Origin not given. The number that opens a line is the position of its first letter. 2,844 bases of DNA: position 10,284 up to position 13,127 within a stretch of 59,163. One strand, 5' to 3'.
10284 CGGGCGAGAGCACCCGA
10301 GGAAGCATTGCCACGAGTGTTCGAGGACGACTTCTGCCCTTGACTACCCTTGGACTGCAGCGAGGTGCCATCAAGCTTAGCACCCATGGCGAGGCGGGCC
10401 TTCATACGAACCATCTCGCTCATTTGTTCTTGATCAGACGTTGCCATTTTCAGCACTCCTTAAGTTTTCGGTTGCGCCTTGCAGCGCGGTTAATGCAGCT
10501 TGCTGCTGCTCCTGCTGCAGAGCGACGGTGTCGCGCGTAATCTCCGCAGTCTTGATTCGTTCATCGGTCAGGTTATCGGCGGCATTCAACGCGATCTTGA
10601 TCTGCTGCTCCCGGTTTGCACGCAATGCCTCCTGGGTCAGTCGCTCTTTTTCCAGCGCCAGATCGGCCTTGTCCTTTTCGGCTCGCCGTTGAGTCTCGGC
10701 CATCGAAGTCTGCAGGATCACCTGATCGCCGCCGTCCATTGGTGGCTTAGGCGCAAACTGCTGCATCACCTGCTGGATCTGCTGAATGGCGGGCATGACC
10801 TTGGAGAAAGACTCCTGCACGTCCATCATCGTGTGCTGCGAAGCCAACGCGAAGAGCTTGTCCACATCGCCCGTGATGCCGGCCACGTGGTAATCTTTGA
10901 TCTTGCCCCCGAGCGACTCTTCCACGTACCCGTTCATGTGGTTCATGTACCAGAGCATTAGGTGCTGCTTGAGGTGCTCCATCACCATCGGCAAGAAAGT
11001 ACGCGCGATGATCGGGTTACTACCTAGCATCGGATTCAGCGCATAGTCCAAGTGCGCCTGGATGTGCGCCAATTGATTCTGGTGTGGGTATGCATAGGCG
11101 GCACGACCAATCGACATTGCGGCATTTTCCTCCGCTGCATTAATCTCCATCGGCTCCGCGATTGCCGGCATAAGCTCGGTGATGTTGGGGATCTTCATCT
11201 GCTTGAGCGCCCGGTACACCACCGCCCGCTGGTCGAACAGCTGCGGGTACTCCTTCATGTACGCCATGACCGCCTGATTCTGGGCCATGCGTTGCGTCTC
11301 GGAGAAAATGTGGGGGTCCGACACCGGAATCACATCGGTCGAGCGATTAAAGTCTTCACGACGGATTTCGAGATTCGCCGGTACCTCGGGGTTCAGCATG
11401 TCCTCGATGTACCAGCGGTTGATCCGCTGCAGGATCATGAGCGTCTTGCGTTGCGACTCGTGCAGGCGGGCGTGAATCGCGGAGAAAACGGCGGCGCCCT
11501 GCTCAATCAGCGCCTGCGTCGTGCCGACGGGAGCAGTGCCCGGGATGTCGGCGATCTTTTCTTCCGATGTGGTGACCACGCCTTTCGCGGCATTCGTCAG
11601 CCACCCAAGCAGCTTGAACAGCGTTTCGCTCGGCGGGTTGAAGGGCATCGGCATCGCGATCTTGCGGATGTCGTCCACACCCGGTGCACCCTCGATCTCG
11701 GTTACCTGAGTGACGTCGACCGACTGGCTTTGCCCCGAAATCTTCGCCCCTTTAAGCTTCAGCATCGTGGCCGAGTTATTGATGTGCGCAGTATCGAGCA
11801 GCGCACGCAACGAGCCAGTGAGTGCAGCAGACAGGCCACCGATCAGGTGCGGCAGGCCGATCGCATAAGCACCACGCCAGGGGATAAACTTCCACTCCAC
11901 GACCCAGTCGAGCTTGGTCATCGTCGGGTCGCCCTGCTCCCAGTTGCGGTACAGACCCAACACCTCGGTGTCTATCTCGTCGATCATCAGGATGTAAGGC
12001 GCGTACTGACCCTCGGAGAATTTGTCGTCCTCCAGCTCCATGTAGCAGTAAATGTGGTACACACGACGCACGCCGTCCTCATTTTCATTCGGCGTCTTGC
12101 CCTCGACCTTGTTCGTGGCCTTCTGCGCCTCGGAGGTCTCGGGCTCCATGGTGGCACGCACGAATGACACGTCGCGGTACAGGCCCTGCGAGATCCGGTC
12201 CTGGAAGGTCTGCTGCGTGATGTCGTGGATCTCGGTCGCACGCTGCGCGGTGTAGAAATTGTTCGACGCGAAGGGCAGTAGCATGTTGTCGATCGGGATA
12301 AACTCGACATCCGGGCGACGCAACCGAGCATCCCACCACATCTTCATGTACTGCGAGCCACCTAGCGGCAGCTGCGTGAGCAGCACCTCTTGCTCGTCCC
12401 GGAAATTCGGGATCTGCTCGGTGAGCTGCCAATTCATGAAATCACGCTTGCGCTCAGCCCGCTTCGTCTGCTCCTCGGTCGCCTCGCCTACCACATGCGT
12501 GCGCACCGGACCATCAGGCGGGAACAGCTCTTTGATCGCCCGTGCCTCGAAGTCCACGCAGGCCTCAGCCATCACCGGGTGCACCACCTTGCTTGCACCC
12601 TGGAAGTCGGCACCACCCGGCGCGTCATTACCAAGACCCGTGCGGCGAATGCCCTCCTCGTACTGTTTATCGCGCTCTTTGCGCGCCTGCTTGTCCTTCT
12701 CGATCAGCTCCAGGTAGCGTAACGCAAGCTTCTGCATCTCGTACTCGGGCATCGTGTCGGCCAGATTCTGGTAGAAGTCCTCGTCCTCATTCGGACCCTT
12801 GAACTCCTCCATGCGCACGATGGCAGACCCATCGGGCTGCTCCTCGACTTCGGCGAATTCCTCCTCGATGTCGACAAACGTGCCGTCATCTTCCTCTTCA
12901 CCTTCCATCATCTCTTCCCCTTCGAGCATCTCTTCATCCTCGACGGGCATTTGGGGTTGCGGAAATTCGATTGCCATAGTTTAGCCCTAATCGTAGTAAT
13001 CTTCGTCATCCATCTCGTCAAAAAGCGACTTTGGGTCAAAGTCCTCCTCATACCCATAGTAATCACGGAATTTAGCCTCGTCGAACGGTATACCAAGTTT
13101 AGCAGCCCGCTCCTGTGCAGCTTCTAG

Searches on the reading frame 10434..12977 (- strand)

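Call 17: search_protein_families(library=phrogs, proteins=[window:10434-12977:-])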
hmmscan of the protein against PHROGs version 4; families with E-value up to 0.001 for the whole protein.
window:10434-12977:- (847 aa): 0 families

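Call 89: search_protein_families(library=pfam, max_evalue=0.1, proteins=[window:10434-12977:-])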
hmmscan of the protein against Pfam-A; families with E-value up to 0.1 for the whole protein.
window:10434-12977:- (847 aa): 1 family
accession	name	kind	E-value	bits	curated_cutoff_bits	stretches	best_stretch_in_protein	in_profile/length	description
PF10730.14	DUF2521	-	0.078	13.4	25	0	158-217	72-132/146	Protein of unknown function (DUF2521)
